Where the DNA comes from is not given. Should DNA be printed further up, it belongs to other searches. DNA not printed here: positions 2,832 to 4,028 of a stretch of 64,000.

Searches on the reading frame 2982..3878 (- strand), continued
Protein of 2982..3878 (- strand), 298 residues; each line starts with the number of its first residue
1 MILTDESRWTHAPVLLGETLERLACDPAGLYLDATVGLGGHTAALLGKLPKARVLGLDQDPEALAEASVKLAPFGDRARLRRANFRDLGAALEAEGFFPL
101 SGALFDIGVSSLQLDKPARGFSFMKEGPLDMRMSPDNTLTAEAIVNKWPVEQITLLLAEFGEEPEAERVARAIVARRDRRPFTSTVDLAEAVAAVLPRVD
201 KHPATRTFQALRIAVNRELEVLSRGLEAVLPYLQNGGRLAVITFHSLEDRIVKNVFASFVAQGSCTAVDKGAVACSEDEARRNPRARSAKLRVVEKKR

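Call 65: find_encoding_contigs(protein=P0111, flank=6000, max_places=3)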
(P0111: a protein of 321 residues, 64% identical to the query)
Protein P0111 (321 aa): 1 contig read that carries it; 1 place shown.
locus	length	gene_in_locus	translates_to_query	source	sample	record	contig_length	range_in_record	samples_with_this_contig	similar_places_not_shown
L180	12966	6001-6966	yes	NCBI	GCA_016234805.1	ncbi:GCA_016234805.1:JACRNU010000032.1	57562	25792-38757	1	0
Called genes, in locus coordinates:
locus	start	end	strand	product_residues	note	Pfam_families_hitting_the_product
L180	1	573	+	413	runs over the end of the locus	PF00083:Sugar_tr (weak), PF03137:OATP (faint), PF07690:MFS_1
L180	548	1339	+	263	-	-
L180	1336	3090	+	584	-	PF01134:GIDA, PF12831:FAD_oxidored (weak), PF13932:SAM_GIDA_C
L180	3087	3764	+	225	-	PF05175:MTS (faint), PF02527:GidB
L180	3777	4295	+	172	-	-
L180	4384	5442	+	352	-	PF13485:Peptidase_MA_2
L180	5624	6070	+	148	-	PF02381:MraZ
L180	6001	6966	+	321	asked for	PF01795:Methyltransf_5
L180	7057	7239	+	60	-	-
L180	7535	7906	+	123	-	-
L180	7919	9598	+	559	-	PF03717:PBP_dimer, PF00905:Transpeptidase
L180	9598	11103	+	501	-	PF01225:Mur_ligase, PF08245:Mur_ligase_M, PF02875:Mur_ligase_C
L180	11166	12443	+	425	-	PF08245:Mur_ligase_M, PF02875:Mur_ligase_C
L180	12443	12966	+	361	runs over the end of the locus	PF00953:Glycos_transf_4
